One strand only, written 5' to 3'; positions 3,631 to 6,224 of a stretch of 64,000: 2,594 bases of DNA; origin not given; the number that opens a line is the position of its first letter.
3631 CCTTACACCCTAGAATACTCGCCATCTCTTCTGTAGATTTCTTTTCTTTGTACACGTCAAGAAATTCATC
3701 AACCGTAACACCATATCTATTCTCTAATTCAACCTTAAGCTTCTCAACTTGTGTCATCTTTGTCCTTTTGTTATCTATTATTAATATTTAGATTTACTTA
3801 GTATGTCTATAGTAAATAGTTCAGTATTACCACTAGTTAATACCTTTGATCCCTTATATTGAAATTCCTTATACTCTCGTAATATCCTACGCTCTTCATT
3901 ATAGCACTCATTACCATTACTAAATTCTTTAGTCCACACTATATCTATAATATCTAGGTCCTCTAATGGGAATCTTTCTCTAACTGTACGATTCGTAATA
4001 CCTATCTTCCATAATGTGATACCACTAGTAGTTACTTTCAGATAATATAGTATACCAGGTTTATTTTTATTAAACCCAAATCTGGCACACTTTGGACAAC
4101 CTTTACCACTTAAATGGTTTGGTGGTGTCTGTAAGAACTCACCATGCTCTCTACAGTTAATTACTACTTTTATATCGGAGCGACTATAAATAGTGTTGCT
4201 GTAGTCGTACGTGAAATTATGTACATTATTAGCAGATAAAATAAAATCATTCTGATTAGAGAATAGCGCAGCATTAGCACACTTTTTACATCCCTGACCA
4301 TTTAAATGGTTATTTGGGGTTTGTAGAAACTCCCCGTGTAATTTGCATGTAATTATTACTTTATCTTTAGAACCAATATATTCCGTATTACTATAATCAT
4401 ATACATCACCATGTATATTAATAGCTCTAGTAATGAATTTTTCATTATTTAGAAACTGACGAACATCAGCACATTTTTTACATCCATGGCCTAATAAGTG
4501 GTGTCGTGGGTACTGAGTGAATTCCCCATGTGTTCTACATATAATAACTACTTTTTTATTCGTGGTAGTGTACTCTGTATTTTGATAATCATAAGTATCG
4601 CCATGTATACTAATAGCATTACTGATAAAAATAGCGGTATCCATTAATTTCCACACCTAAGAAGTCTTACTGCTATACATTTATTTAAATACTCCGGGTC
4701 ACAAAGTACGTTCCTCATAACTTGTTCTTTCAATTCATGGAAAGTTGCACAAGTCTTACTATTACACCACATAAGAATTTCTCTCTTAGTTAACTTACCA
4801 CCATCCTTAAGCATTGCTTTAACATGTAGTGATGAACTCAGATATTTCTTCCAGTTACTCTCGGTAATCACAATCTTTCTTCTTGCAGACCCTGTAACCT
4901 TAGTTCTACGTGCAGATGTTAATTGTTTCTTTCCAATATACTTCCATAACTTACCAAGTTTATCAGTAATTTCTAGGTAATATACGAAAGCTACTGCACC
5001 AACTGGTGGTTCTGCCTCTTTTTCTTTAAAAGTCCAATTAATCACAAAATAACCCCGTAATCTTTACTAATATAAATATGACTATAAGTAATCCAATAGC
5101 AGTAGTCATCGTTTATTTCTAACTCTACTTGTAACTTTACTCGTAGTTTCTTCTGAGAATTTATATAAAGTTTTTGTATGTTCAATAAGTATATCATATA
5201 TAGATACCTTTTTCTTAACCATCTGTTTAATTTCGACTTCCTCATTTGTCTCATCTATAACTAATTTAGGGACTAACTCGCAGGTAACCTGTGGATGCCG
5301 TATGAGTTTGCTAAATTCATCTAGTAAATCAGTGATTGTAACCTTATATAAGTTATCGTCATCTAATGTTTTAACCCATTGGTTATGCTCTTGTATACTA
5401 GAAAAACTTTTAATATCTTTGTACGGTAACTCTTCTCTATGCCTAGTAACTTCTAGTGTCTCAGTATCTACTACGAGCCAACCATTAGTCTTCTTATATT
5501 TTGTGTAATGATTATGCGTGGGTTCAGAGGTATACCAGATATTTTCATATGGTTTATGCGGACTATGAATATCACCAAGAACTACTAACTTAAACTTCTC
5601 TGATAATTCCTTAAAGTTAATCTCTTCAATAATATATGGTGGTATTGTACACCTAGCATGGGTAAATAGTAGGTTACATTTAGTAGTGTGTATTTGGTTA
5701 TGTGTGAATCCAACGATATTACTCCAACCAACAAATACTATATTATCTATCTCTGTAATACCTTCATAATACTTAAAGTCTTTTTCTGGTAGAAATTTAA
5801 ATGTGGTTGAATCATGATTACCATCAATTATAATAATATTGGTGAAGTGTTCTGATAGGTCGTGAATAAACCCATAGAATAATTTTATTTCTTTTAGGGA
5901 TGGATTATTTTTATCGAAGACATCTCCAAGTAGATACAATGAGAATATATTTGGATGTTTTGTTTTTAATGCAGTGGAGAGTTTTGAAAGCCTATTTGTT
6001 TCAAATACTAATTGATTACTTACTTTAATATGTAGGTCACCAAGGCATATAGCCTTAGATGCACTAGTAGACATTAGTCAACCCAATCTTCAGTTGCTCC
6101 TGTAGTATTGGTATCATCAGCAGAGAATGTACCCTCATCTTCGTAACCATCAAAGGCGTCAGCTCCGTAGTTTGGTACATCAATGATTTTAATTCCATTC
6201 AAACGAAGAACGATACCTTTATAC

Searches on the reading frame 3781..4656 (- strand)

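Call 31: search_protein_families(library=phrogs, proteins=[window:3781-4656:-], max_evalue=0.001)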
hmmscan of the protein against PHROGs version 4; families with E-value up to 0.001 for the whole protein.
window:3781-4656:- (291 aa): 4 families
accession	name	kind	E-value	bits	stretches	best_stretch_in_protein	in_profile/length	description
phrog_681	-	DNA, RNA and nucleotide metabolism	9.6e-60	203.7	1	8-288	241-529/576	endonuclease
phrog_4605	-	unknown function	1.4e-44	152.6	3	8-64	50-107/151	-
phrog_559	-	DNA, RNA and nucleotide metabolism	2.6e-33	116.7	1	10-197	128-308/607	HNH endonuclease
phrog_9902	-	unknown function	1.2e-09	38.9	1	156-217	40-101/210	-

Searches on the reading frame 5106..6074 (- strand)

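Call 31: search_protein_families(library=phrogs, proteins=[window:5106-6074:-], max_evalue=0.001)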
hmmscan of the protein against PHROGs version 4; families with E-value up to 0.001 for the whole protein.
window:5106-6074:- (322 aa): 0 families

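Call 72: search_protein_families(library=pfam, proteins=[window:5106-6074:-], max_evalue=0.01)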
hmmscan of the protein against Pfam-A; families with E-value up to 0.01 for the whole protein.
window:5106-6074:- (322 aa): 1 family
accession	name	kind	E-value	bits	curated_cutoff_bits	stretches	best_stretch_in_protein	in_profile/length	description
PF00149.33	Metallophos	-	3.9e-06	27.9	21.5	1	9-158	4-129/191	Calcineurin-like phosphoesterase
